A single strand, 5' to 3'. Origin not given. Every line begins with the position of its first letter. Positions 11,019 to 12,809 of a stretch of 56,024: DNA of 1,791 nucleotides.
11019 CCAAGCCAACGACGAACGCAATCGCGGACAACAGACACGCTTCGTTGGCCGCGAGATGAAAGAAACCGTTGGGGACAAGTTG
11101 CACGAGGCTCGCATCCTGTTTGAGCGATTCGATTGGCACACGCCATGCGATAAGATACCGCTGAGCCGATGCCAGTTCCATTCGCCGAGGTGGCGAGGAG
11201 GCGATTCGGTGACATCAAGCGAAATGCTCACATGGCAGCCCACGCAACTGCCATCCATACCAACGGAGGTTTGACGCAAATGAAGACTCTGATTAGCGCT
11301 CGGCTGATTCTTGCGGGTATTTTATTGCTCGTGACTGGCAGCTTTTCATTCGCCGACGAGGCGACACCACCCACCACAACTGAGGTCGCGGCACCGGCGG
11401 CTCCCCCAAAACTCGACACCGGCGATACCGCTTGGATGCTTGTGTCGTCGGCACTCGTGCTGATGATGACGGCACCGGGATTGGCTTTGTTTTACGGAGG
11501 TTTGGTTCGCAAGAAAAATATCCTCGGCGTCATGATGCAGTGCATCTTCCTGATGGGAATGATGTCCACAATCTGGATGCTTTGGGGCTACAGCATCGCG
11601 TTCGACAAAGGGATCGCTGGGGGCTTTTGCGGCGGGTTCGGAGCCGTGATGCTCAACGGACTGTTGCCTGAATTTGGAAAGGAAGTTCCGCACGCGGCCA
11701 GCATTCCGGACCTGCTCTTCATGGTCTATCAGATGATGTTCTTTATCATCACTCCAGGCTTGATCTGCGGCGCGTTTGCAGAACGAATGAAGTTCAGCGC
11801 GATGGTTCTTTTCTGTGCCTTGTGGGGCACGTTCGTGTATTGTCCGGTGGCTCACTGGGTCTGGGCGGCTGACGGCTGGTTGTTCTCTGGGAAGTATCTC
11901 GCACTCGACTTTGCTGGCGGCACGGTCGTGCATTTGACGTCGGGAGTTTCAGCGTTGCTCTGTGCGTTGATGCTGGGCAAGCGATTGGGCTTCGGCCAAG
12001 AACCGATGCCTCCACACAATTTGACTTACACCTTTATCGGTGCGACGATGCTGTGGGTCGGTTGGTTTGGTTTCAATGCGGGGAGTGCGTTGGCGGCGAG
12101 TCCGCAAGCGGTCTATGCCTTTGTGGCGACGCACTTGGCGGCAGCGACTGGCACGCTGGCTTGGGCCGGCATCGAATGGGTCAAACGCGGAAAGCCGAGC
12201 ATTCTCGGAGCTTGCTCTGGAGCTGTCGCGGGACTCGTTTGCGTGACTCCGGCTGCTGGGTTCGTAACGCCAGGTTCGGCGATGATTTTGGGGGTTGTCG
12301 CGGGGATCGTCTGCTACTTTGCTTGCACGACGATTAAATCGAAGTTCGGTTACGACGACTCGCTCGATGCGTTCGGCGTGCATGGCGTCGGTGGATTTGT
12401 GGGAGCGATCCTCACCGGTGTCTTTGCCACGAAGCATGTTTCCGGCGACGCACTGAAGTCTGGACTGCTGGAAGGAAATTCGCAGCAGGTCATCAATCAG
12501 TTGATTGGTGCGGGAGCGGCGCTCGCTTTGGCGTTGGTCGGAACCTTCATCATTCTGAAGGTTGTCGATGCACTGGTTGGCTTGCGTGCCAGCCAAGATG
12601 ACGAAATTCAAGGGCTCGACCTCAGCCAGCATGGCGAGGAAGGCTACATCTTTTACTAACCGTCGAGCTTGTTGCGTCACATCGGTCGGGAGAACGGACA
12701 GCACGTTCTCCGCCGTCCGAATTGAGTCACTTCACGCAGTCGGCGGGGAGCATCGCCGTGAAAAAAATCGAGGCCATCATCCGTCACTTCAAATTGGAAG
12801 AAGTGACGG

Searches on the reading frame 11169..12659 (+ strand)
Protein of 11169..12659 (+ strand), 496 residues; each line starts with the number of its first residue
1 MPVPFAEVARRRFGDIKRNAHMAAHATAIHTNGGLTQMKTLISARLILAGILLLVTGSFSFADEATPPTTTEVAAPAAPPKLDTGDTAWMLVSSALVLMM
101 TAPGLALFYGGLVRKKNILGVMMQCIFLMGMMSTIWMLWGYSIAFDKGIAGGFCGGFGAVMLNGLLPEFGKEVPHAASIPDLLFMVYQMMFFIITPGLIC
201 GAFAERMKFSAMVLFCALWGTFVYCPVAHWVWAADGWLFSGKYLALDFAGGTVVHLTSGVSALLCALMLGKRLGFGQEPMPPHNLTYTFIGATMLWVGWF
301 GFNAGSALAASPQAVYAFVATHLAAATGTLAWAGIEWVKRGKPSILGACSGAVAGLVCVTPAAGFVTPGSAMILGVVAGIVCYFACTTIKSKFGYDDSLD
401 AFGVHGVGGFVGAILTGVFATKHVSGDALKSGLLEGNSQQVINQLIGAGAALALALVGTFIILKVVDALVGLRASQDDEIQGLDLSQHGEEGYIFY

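Call 90: search_protein_families(library=pfam, max_evalue=0.001, proteins=[window:11169-12659:+])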
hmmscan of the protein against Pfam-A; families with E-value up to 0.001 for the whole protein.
window:11169-12659:+ (496 aa): 1 family
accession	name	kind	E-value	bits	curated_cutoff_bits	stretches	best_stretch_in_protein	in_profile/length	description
PF00909.26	Ammonium_transp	-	1.8e-127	425.8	23.2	1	88-493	1-399/399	Ammonium Transporter Family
